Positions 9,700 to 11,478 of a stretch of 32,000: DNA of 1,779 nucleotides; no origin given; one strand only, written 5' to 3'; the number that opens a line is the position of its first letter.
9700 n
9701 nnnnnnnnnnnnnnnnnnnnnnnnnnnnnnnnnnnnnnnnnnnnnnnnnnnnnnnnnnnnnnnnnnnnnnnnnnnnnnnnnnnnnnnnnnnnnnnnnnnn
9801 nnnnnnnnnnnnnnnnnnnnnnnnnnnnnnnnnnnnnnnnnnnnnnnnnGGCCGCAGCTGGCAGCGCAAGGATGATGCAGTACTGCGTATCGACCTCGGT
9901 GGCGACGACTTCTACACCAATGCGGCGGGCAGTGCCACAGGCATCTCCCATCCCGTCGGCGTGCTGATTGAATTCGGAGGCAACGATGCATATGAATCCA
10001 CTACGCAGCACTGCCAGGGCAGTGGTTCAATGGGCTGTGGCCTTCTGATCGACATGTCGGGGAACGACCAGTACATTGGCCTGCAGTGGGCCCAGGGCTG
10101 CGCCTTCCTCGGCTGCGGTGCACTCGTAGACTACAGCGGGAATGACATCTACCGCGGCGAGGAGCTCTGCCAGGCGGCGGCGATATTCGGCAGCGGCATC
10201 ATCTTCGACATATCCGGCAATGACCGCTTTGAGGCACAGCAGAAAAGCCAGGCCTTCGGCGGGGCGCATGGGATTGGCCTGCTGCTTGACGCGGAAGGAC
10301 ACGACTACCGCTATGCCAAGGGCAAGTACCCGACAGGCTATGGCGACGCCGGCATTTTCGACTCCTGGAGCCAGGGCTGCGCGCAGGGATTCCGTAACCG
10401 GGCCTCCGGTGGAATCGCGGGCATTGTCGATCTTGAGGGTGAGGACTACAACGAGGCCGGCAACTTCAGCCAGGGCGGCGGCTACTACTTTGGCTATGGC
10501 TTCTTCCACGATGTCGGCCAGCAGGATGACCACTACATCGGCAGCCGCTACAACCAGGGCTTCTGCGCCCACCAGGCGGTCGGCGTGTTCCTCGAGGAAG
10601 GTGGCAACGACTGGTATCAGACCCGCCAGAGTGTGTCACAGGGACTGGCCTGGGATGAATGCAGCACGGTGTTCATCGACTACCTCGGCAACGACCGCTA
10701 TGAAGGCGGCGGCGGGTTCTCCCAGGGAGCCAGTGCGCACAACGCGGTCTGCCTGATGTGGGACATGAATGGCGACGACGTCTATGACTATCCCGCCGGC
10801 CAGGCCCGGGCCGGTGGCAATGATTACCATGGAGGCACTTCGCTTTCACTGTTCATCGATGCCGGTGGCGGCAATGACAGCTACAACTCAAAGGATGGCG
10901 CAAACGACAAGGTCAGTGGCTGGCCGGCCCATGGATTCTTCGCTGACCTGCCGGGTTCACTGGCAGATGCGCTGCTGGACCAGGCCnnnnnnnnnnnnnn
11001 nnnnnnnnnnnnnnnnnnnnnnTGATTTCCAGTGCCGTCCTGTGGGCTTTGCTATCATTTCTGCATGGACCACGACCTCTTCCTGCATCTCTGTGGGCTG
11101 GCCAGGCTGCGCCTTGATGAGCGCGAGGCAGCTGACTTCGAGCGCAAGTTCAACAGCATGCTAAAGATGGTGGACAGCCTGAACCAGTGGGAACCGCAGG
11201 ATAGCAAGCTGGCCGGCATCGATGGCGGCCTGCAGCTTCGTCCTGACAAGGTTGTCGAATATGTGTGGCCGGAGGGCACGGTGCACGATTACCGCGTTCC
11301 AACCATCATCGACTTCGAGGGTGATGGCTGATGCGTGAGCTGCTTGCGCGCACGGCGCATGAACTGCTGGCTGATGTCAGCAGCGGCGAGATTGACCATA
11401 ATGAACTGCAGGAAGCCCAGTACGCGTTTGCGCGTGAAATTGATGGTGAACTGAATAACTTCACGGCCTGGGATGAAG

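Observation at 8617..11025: Secreted PDZ protein carrying about 12 tandem 26-28-aa GNDxY / QG repeats, a possibly undescribed beta-solenoid module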

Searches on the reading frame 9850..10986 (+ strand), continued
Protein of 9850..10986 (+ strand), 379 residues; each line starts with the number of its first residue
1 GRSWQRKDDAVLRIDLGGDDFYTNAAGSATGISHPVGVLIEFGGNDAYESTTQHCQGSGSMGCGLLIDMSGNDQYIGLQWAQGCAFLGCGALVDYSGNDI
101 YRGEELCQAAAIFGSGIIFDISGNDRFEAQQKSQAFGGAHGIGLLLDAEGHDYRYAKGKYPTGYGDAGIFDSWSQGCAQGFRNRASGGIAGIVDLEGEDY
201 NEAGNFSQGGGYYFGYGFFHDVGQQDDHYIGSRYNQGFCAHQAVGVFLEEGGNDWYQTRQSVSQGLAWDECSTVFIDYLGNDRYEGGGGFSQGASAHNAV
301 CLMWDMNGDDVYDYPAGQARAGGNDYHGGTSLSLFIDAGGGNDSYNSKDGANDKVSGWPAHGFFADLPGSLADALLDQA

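Call 55: fold_search(model_id=the predicted structure, library=viral)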
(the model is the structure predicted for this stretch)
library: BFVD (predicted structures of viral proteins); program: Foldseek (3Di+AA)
matches with E <= 10: 108; with E <= 0.001: 0
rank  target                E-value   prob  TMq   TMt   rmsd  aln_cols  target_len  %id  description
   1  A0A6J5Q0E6            4.7e-02  0.38  0.27  0.29  12.0       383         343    9  Uncharacterized protein [uncultured Caudovirales phage]
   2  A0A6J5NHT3            4.7e-01  0.06  0.20  0.15  16.2       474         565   11  Pectate lyase superfamily protein [uncultured Caudovirales phage]
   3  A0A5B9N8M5            7.8e-01  0.03  0.19  0.14  16.8       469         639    9  (no name in the UniProt tables at hand)
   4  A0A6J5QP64            8.2e-01  0.07  0.27  0.16  13.8       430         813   10  Pectate lyase superfamily protein [uncultured Caudovirales phage]
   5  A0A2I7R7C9            1.1e+00  0.02  0.17  0.11  17.3       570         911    9  (no name in the UniProt tables at hand)
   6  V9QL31                1.3e+00  0.04  0.21  0.16  15.8       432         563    9  (no name in the UniProt tables at hand)
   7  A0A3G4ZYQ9            1.4e+00  0.06  0.25  0.20  13.4       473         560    9  Uncharacterized protein [Gaeavirus sp.]
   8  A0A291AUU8            1.4e+00  0.03  0.21  0.12  13.9       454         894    9  (no name in the UniProt tables at hand)
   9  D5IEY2                1.4e+00  0.02  0.13  0.10  15.2       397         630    8  Uncharacterized protein [Sulfolobus turreted icosahedral virus 2]
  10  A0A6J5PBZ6            1.5e+00  0.09  0.28  0.29  13.4       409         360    8  Uncharacterized protein [uncultured Caudovirales phage]
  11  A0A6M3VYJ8            1.6e+00  0.06  0.20  0.20  14.2       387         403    8  Uncharacterized protein [Acidianus rod-shaped virus 3]
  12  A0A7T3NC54            1.8e+00  0.03  0.22  0.15  14.1       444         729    7  Putative tail fiber protein [Serratia phage vB_SmaM_Yaphecito]
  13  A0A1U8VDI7            1.8e+00  0.02  0.21  0.18  15.0       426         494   10  Pectate lyase superfamily protein domain-containing protein [Klebsiella phage phiBO1E]
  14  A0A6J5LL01            1.9e+00  0.05  0.18  0.22  10.8       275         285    8  DUF7666 domain-containing protein (Fragment) [uncultured Caudovirales phage]
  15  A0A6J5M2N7            1.9e+00  0.03  0.21  0.12  14.1       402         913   11  Pectate lyase superfamily protein [uncultured Caudovirales phage]
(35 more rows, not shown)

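Call 59: search_protein_families(library=ncbifam, alignment_id=A2, max_evalue=10)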
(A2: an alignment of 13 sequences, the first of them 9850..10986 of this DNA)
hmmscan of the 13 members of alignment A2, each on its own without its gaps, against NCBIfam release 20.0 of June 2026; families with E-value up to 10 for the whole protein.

A. member 1, window:9850-10986:+ (379 aa): 0 families

B. families by the number of members that match (of 13 scanned): 3 families
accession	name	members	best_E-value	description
NF008758.0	PRK11789.1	1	0.075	1,6-anhydro-N-acetylmuramyl-L-alanine amidase AmpD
NF007355.0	PRK09850.1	1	0.1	pseudouridine kinase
NF052230.1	T9SS_PorE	1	3.3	PorE family type IX secretion system protein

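Call 64: search_protein_families(library=pfam, proteins=[P0055, P0133, P0142, P0120, L016:3673-7164:+, L018:4000-7134:+, L064:2-3424:+, L066:100-3501:+, L011:4222-7146:+], max_evalue=0.001)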
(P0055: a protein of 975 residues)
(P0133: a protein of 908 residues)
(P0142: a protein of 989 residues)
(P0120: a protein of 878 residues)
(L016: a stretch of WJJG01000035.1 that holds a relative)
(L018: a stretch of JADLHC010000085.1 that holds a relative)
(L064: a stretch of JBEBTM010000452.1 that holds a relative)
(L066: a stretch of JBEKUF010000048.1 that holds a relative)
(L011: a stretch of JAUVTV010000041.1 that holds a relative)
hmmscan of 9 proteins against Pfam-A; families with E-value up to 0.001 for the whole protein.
P0055 (975 aa): 3 families
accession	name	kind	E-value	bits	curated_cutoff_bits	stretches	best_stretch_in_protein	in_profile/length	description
PF13180.12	PDZ_2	-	4.2e-24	85.1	27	2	46-120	3-76/80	PDZ domain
PF17820.7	PDZ_6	-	3.1e-19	68.9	27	2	59-101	1-42/54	PDZ domain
PF00595.29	PDZ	-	1.5e-15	57.8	23.2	2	191-272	8-81/81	PDZ domain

P0133 (908 aa): 0 families

P0142 (989 aa): 3 families
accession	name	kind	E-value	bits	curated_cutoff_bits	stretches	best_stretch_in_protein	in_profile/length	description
PF17820.7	PDZ_6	-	7.8e-15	54.8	27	2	211-243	1-32/54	PDZ domain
PF13180.12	PDZ_2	-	3.2e-14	53.4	27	1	188-278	3-78/80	PDZ domain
PF00595.29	PDZ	-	7.2e-09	36.3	23.2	1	204-267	23-80/81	PDZ domain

P0120 (878 aa): 2 families
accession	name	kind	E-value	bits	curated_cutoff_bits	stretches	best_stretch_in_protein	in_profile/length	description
PF18736.6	pEK499_p136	-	7.2e-09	36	26.6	1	2-94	4-94/152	HEPN pEK499 p136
PF13180.12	PDZ_2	-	0.00016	22.3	27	0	123-209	2-69/80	PDZ domain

L016:3673-7164:+ (1164 aa): 1 family
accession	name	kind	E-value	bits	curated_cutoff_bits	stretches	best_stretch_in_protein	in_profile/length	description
PF17820.7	PDZ_6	-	8.1e-05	22.7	27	1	397-421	2-26/54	PDZ domain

L018:4000-7134:+ (1045 aa): 2 families
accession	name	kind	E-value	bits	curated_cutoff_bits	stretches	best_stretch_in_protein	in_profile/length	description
PF13180.12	PDZ_2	-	2.8e-06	28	27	1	306-387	12-77/80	PDZ domain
PF17820.7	PDZ_6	-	4.5e-05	23.6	27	1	325-348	6-29/54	PDZ domain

L064:2-3424:+ (1141 aa): 0 families

L066:100-3501:+ (1134 aa): 2 families
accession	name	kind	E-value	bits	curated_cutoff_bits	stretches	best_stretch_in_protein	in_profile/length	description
PF13646.12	HEAT_2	-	5.2e-16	59.2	27.7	1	989-1062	13-87/88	HEAT repeats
PF02985.28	HEAT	-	1.9e-07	31.1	23.5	0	1043-1066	5-28/31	HEAT repeat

L011:4222-7146:+ (975 aa): 2 families
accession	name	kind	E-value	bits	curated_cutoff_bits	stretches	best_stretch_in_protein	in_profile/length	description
PF13180.12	PDZ_2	-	3e-06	27.9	27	1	212-284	11-78/80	PDZ domain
PF17820.7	PDZ_6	-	3.9e-06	26.9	27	1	216-240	1-25/54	PDZ domain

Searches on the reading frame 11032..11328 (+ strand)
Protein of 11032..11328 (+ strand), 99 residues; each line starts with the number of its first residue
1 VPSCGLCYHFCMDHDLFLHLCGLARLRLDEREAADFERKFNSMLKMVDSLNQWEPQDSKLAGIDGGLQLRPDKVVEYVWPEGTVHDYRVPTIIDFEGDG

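Call 23: search_protein_families(library=pfam, proteins=[window:11032-11328:+], max_evalue=0.00001)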
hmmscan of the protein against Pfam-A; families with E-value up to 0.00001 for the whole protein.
window:11032-11328:+ (99 aa): 0 families

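Call 61: search_protein_families(library=pfam, proteins=[window:11032-11328:+], max_evalue=0.01)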
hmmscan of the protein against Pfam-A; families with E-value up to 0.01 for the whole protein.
window:11032-11328:+ (99 aa): 1 family
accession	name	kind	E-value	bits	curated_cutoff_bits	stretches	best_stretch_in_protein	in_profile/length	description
PF02686.20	GatC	-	0.0055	17.3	23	1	28-74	1-46/66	Glu-tRNAGln amidotransferase C subunit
